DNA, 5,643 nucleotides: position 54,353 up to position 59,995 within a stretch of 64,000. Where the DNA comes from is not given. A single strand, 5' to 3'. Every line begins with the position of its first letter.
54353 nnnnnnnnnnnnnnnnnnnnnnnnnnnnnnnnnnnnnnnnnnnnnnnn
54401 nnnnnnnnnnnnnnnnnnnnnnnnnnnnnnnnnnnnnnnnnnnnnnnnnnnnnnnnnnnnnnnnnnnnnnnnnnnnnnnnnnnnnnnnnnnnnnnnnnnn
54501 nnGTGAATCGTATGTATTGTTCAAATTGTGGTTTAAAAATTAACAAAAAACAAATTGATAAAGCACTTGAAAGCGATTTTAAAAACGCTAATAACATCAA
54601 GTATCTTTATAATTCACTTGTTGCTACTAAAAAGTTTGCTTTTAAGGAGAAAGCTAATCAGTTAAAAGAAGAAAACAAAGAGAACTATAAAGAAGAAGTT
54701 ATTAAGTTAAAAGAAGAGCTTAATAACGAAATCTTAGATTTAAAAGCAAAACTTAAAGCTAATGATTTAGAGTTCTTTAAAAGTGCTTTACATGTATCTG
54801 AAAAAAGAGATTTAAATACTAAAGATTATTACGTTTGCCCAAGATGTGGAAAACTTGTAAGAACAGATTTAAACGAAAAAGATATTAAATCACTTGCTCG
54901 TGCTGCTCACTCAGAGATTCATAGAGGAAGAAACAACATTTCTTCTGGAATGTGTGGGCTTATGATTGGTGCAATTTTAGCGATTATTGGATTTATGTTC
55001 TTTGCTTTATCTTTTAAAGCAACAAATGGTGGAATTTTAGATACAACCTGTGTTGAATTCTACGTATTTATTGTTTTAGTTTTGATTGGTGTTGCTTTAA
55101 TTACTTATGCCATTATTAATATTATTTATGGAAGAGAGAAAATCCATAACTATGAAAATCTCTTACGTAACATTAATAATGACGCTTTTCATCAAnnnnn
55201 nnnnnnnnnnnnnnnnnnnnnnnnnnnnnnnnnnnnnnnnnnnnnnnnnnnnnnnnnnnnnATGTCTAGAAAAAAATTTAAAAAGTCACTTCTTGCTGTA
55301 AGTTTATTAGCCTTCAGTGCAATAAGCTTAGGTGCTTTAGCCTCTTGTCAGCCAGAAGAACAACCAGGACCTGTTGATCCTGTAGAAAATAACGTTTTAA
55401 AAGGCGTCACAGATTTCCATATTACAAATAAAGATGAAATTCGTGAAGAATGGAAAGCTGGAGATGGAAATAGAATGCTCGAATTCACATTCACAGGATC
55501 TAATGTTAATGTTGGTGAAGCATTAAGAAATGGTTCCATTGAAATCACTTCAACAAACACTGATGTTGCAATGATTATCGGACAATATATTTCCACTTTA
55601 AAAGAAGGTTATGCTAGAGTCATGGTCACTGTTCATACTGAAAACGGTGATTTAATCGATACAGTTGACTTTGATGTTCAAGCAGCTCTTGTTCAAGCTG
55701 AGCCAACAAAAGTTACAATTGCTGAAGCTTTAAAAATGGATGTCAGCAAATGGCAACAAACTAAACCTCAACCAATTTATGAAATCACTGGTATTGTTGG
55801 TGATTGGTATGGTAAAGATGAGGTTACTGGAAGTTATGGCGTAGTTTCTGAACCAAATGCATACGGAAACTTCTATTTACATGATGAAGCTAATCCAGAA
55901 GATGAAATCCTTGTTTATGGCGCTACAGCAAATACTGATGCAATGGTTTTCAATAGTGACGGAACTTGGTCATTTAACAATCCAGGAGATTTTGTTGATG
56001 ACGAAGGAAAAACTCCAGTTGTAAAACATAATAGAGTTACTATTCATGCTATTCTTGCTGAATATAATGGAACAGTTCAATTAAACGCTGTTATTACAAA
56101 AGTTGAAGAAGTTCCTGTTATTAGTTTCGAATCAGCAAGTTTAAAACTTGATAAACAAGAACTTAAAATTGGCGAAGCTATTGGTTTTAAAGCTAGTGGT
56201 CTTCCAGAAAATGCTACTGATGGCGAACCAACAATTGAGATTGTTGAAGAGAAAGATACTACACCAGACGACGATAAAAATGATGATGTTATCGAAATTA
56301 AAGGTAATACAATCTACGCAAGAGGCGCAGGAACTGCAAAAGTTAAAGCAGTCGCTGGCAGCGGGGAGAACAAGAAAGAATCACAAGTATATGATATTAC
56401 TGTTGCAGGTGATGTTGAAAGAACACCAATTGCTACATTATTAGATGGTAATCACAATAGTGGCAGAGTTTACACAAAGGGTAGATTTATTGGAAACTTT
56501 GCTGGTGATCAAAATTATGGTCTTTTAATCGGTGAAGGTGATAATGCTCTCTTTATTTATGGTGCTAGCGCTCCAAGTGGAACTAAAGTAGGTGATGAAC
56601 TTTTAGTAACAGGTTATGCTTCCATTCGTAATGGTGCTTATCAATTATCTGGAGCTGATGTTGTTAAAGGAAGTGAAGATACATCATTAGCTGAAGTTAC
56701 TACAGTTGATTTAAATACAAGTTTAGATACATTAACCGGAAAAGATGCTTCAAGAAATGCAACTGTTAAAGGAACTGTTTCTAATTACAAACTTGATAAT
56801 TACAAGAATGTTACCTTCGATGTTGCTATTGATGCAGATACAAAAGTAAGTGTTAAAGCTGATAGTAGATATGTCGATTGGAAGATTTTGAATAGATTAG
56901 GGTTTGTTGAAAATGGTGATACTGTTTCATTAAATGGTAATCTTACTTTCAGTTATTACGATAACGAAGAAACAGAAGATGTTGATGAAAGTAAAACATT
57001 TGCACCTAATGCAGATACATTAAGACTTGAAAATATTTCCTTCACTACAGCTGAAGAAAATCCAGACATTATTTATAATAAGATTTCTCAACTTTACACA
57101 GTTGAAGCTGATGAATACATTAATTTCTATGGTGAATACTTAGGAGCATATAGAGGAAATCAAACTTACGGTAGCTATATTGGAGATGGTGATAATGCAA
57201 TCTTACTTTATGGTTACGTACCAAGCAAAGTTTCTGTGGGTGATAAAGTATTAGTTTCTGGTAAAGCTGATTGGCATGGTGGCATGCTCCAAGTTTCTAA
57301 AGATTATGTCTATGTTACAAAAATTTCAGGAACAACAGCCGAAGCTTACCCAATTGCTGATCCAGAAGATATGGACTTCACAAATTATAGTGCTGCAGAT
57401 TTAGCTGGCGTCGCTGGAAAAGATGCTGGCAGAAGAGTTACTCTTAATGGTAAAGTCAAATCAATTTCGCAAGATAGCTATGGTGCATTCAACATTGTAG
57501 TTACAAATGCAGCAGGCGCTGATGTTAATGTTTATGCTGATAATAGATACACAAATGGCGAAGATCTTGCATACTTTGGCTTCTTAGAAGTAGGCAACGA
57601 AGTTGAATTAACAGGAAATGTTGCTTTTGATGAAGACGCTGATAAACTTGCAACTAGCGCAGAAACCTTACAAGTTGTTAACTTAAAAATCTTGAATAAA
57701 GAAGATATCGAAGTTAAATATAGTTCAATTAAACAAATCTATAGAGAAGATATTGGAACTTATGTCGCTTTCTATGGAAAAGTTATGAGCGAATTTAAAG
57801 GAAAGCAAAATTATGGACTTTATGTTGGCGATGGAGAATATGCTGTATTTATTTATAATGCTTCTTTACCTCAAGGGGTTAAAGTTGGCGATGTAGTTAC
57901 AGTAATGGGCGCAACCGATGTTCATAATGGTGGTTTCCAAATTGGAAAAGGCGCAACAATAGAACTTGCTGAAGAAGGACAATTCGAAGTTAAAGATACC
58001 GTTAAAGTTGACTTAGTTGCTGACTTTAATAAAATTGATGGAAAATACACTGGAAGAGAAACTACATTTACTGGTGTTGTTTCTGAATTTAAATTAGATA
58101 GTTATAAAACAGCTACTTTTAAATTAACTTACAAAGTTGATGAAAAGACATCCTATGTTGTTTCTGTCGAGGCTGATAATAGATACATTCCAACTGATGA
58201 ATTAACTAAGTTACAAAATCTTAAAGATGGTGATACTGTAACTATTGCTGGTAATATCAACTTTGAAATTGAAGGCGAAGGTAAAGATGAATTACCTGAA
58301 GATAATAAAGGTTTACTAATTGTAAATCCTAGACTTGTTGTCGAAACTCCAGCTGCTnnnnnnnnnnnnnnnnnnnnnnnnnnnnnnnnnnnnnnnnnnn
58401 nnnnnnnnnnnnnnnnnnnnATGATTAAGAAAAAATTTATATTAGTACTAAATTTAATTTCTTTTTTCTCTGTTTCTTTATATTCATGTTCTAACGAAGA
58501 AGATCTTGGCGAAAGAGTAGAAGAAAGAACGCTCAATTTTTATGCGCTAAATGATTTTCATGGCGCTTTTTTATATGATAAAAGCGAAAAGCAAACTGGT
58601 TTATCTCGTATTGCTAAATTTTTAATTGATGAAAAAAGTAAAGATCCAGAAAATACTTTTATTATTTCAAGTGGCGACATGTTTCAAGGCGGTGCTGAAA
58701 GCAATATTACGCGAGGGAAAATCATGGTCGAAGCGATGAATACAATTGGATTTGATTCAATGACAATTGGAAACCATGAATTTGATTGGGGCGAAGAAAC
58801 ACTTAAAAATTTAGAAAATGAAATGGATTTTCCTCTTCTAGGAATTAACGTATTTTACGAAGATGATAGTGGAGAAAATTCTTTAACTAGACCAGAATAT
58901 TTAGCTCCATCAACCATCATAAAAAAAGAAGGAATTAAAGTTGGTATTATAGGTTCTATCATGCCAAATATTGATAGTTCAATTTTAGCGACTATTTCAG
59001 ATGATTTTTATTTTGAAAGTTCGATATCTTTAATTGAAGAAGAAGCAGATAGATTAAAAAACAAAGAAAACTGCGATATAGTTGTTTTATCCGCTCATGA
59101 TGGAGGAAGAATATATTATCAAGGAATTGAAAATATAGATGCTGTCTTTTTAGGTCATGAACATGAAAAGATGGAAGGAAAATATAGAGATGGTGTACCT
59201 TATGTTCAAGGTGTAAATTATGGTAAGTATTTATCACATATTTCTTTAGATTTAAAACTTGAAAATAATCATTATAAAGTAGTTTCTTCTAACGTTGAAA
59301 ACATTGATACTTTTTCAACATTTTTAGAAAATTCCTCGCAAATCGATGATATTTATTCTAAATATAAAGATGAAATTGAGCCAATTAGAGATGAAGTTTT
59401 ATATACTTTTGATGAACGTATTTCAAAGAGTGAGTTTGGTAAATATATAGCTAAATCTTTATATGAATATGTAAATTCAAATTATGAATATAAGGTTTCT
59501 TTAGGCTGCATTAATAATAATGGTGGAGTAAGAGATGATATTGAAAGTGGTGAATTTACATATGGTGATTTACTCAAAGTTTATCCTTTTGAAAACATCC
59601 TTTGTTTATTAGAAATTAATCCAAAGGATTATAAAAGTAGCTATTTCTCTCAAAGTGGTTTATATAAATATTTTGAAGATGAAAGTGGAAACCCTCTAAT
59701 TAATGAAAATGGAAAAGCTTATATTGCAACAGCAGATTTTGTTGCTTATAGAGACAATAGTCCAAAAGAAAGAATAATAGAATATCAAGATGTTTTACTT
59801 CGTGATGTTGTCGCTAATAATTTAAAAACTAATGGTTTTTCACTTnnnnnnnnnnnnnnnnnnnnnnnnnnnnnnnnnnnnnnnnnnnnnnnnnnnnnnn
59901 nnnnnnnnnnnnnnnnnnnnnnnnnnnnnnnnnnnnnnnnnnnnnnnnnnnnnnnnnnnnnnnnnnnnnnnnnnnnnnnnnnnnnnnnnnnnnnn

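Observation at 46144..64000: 18-kb candidate extracellular nucleic-acid capture, degradation, dephosphorylation and import supercluster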

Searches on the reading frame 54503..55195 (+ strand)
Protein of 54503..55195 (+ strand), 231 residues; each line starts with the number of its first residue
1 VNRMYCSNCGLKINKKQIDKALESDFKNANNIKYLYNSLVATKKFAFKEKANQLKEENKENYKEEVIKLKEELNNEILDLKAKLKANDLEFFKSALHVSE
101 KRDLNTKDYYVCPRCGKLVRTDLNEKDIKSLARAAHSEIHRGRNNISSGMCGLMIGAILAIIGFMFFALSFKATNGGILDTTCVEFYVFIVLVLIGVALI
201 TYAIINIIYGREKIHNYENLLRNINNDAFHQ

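Call 5: search_protein_families(library=pfam, proteins=[window:54503-55195:+], max_evalue=0.01)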
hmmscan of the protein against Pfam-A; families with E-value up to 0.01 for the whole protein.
window:54503-55195:+ (231 aa): 5 families
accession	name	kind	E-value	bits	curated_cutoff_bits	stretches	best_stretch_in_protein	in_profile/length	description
PF08271.17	Zn_Ribbon_TF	-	1.4e-06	28.2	29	0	4-23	20-39/43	TFIIB zinc-binding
PF13248.11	Zn_ribbon_3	-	0.00075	19.3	27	0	110-122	3-15/26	zinc-ribbon domain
PF20617.3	DUF6803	-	0.0069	17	27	1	136-206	45-116/162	Family of unknown function (DUF6803)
PF00335.26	Tetraspanin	-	0.0073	16.4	32.1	1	147-222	38-113/225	Tetraspanin family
PF16988.10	Vps36-NZF-N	-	0.008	16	27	0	6-30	36-60/65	Vacuolar protein sorting 36 NZF-N zinc-finger domain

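Call 9: search_protein_families(library=ncbifam, proteins=[window:54503-55195:+], max_evalue=0.01)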
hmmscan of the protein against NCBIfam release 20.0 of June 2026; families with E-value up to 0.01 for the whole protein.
window:54503-55195:+ (231 aa): 0 families

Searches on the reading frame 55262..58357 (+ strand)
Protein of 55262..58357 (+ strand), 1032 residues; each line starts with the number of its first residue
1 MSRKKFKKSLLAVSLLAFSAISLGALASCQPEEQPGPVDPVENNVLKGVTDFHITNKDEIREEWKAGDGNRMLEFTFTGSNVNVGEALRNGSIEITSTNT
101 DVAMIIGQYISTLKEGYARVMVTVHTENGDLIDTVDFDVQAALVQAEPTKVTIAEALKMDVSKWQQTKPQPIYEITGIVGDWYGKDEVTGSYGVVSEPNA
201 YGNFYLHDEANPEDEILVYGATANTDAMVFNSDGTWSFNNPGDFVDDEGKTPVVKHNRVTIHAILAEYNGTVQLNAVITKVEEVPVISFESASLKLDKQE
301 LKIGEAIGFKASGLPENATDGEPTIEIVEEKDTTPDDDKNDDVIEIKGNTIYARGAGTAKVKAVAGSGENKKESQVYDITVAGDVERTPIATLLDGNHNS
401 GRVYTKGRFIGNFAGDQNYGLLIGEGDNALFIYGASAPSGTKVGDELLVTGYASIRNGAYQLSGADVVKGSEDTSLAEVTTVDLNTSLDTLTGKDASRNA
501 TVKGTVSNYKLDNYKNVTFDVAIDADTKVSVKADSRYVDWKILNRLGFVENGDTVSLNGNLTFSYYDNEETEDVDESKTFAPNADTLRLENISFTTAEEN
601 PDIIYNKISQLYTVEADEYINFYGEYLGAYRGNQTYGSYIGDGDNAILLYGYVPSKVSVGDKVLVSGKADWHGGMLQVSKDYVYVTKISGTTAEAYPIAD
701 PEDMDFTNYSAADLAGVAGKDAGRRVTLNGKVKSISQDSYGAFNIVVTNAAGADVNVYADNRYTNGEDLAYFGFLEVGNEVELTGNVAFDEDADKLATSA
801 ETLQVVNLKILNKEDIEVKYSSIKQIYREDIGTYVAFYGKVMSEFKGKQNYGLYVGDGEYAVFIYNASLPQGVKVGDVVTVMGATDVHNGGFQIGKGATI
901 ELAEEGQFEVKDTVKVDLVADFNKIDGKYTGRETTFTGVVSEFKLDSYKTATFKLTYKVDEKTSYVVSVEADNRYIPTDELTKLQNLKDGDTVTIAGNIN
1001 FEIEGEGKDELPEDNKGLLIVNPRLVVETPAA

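Call 5: search_protein_families(library=pfam, proteins=[window:55262-58357:+], max_evalue=0.01)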
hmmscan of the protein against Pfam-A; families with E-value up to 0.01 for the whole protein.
window:55262-58357:+ (1032 aa): 2 families
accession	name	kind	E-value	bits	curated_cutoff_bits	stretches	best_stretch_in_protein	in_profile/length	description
PF01336.31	tRNA_anti-codon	-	2.2e-05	24.7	27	0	726-793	1-63/75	OB-fold nucleic acid binding domain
PF11213.13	DUF3006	-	0.0088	16.7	32.3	0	862-905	21-58/67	Protein of unknown function (DUF3006)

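Call 9: search_protein_families(library=ncbifam, proteins=[window:55262-58357:+], max_evalue=0.01)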
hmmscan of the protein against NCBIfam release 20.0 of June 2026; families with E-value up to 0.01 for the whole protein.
window:55262-58357:+ (1032 aa): 1 family
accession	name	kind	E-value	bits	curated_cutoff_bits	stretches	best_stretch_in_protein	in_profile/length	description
NF033681.1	ExeM_NucH_DNase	subfamily_domain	2.7e-08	33.1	300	2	405-519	16-128/546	ExeM/NucH family extracellular endonuclease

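Call 49: find_homologous_proteins(query=window:55262-58357:+)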
Query window:55262-58357:+ (1032 aa): 27 proteins with E <= 0.001 among 8000 candidates.
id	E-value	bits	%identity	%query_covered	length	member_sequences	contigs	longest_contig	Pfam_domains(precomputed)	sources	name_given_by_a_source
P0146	0.0e+0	2182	96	100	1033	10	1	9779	PF01336.32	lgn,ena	-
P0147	5.0e-234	798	43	100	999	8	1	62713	PF13509.13,PF01336.32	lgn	-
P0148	2.6e-228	779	42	100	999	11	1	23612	PF01336.32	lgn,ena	-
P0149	1.4e-226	773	42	100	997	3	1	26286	PF01336.32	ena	-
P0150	4.9e-226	771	42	100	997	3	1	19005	PF01336.32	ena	-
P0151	5.7e-180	619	41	78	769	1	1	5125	PF13100.12,PF01336.32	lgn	-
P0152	8.5e-175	602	36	100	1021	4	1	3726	PF01336.32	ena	-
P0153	7.3e-164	566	35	79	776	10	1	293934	PF02368.25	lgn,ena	-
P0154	9.7e-164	565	38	78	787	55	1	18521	-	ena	-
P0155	3.5e-163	563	38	78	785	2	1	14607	-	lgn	-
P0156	2.1e-162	561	38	78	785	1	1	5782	-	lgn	-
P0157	2.6e-162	561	38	78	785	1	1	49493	-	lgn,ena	-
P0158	7.8e-161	556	38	78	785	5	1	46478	-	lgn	-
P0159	3.7e-160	553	38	78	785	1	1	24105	-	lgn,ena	-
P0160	7.1e-160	552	38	78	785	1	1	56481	-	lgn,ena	-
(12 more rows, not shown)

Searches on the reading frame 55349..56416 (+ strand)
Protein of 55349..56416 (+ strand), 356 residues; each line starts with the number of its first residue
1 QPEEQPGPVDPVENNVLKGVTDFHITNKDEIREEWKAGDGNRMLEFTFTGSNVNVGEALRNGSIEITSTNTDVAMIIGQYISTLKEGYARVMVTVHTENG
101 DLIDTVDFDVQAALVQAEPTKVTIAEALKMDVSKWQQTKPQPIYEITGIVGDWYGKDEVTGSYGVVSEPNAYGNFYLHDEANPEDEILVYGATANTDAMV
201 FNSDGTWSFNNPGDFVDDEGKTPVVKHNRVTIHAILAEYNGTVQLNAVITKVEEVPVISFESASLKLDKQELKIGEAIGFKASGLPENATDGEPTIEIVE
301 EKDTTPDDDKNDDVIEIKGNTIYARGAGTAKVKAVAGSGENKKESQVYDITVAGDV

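Call 113: search_solved_structures(query=window:55349-56416:+, max_evalue=1)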
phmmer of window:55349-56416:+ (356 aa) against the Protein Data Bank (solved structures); distinct sequences matched with E-value up to 1: 3.
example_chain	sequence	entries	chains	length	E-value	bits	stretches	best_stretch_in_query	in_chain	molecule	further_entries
9axw_I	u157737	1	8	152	0.052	16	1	143-225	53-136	NbJRi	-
7th2_C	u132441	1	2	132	0.34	13.3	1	143-223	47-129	VHH antibody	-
7v6n_E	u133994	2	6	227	0.93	11.9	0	154-215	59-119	111 H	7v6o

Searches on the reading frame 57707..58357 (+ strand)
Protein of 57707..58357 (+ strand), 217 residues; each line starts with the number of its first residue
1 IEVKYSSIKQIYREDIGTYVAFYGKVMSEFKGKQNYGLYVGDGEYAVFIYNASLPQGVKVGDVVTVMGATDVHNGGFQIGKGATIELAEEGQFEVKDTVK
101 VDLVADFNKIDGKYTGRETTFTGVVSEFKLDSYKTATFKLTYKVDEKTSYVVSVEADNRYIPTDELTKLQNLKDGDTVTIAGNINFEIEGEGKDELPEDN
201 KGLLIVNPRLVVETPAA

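Call 55: search_solved_structures(query=A2, max_evalue=1)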
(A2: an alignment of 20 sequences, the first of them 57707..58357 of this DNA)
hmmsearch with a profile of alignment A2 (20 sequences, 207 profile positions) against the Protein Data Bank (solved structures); distinct sequences matched with E-value up to 1: 2.
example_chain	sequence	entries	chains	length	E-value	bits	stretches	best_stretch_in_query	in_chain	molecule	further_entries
4yew_A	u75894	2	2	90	0.43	13.2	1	138-196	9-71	DNA-binding protein HU-beta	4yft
2o97_B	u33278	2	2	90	0.48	13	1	138-196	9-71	DNA-binding protein HU-beta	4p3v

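Call 65: predict_structure(alignment_id=A2)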
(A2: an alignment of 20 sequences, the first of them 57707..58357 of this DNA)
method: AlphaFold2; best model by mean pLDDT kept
length: 217 residues; sequences in the alignment: 20
mean_pLDDT: 92.9   pTM: 0.87
mean pLDDT of the five models: 92.9, 92.7, 92.1, 92.0, 91.0
residues with pLDDT >= 90: 188; 70-90: 23; 50-70: 2; < 50: 4
segments of 3 or more residues with pLDDT < 50: 214-217
pLDDT, mean of each block of 10 residues (from residue 1): 89 95 93 85 96 93 97 95 93 93 93 95 98 96 95 93 93 97 95 94 95 62
secondary structure, 60 per line:
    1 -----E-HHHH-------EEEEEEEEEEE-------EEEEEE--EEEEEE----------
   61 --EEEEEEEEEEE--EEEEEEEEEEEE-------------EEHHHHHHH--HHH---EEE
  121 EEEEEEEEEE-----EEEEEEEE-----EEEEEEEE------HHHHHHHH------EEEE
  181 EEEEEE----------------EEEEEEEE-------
elements in order: H8-11 E19-29 E37-42 E45-50 E63-73 E76-87 H103-109 E118-130 E136-143 E149-156 H163-170 E177-186 E203-210

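Call 69: fold_search(model_id=the predicted structure, library=pdb)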
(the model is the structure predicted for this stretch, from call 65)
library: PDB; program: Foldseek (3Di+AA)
matches with E <= 10: 993; with E <= 0.001: 68
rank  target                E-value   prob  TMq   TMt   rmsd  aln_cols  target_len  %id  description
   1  4jbk_B                7.2e-07  1.00  0.38  0.42   7.0       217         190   15  Molecular basis for abrogation of activation of pro-inflammatory cytokines (released 2013-06-26)
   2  4lnq_A                3.0e-06  1.00  0.41  0.44   7.1       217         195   16  Crystal structure of Ifi202 HINa domain in complex with 20bp dsDNA (released 2014-01-08)
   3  4l5q                  4.3e-06  1.00  0.43  0.45   7.9       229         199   16  Crystal structure of p202 HIN1 (released 2013-07-31)
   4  4l5r_C                4.3e-06  1.00  0.40  0.42   8.4       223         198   19  Crystal structure of p202 HIN1 in complex with 20-mer dsDNA (released 2013-07-31)
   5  4jbj_A                4.8e-06  1.00  0.40  0.43   6.8       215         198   17  Structural mimicry for functional antagonism (released 2013-06-26)
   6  4lnq_B                5.4e-06  1.00  0.41  0.45   7.0       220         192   17  Crystal structure of Ifi202 HINa domain in complex with 20bp dsDNA (released 2014-01-08)
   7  2oq0_B                5.4e-06  1.00  0.37  0.40   7.5       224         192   12  Crystal Structure of the First HIN-200 Domain of Interferon-Inducible Protein 16 (released 2007-02-27)
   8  4jbj_B                7.9e-06  1.00  0.40  0.43   7.0       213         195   18  Structural mimicry for functional antagonism (released 2013-06-26)
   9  4jbk_C                1.1e-05  1.00  0.39  0.44   8.0       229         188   14  Molecular basis for abrogation of activation of pro-inflammatory cytokines (released 2013-06-26)
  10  2cwa                  1.4e-05  1.00  0.29  0.30  14.9       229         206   14  Crystal Structure Of The Single-stranded DNA Binding Protein From Thermus Thermophilus HB8 (released 2005-12-17)
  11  4jbk_A                1.8e-05  1.00  0.41  0.44   8.1       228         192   15  Molecular basis for abrogation of activation of pro-inflammatory cytokines (released 2013-06-26)
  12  7qxb_P                2.2e-05  1.00  0.30  0.26  12.3       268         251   11  Cryo-EM map of human telomerase-DNA-TPP1-POT1 complex (sharpened map) (released 2022-03-02)
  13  4dni                  2.5e-05  1.00  0.33  0.28  15.6       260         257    8  Structure of Editosome protein (released 2012-12-26)
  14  8sh1_A                2.5e-05  1.00  0.29  0.23  14.5       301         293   10  Structure of human POT1 DNA binding domain bound to a 5'-phosphorylated junction of a telomeric double-stranded DNA du (released 2023-08-30)
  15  3u58_B                2.6e-05  1.00  0.31  0.32  14.9       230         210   10  Crystal Structure of the Tetrahymena telomerase processivity factor Teb1 AB (released 2011-12-28)
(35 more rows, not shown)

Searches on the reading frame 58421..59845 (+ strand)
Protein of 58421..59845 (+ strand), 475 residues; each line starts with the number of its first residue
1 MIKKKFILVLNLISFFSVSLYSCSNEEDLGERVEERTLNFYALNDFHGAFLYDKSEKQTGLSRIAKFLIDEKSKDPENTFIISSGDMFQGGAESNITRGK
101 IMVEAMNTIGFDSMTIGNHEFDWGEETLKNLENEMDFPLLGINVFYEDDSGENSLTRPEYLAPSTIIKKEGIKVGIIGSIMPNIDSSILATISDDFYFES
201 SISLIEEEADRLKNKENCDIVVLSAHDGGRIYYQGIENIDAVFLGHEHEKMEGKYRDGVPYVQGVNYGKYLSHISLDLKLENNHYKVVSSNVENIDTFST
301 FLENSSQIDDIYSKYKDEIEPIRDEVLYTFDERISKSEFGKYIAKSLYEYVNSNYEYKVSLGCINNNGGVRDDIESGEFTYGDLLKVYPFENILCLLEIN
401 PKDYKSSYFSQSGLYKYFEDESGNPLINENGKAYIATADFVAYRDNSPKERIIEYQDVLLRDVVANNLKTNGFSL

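Call 5: search_protein_families(library=pfam, proteins=[window:58421-59845:+], max_evalue=0.01)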
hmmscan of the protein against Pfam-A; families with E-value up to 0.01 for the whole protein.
window:58421-59845:+ (475 aa): 3 families
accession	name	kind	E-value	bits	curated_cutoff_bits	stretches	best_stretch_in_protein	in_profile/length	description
PF02872.23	5_nucleotid_C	-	5.7e-09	36.7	23.6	1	332-399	14-77/158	5'-nucleotidase, C-terminal domain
PF00149.33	Metallophos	-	6.8e-08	33.6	21.5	1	39-249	2-190/191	Calcineurin-like phosphoesterase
PF21953.1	NadN_nucleosid_C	-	0.00075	20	27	1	352-394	29-71/199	NAD nucleotidase, C-terminal domain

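Call 9: search_protein_families(library=ncbifam, proteins=[window:58421-59845:+], max_evalue=0.01)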
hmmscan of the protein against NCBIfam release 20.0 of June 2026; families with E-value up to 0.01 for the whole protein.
window:58421-59845:+ (475 aa): 14 families
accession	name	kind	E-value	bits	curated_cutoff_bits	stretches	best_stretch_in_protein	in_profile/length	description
NF006934.0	PRK09419.1-1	subfamily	1.9e-47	161.6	1646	1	34-403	627-996/1174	multifunctional 2',3'-cyclic-nucleotide 2'-phosphodiesterase/3'-nucleotidase/5'-nucleotidase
NF040549.1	Nt5e_LPXTG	exception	7e-37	127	1050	2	31-147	92-204/731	cell surface ecto-5'-nucleotidase Nt5e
NF007109.1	PRK09558.1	equivalog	1.6e-35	122.9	600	2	19-232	14-223/550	bifunctional UDP-sugar hydrolase/5'-nucleotidase UshA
TIGR04486.1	thiosulf_SoxB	equivalog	1.1e-28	99.9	550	1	54-320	110-372/556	thiosulfohydrolase SoxB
TIGR01530.1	nadN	equivalog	2e-24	86.1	436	2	71-248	43-216/550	NAD nucleotidase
NF006936.0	PRK09419.1-3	equivalog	9.7e-23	79.7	2542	2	50-234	76-275/1212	multifunctional 2',3'-cyclic-nucleotide 2'-phosphodiesterase/3'-nucleotidase/5'-nucleotidase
NF006937.0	PRK09419.1-4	equivalog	1.7e-22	78.7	2554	2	50-326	41-355/1411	multifunctional 2',3'-cyclic-nucleotide 2'-phosphodiesterase/3'-nucleotidase/5'-nucleotidase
NF006938.0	PRK09420.1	equivalog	1.5e-19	69.8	486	1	49-288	41-313/648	bifunctional 2',3'-cyclic-nucleotide 2'-phosphodiesterase/3'-nucleotidase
NF008871.0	PRK11907.1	equivalog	2e-16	59.3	1266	1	50-326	133-448/814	bifunctional 2',3'-cyclic-nucleotide 2'-phosphodiesterase/3'-nucleotidase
NF006935.0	PRK09419.1-2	equivalog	6.7e-16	57.1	2801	2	50-288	64-339/1445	multifunctional 2',3'-cyclic-nucleotide 2'-phosphodiesterase/3'-nucleotidase/5'-nucleotidase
TIGR01390.1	CycNucDiestase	equivalog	1.1e-15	57.2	883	1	50-256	20-246/626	2',3'-cyclic-nucleotide 2'-phosphodiesterase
NF006933.0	PRK09418.1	equivalog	1e-12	47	1419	1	103-289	123-327/780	bifunctional 2',3'-cyclic-nucleotide 2'-phosphodiesterase/3'-nucleotidase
NF041198.1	UshA_like_PCGU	equivalog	2.1e-12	46.4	275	1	59-299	47-293/519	UshA-like (seleno)protein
NF047875.1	5nuc_LPXTG_Strp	exception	1.4e-11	43.7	1050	2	171-403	198-454/684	surface-anchored 5'-nucleotidase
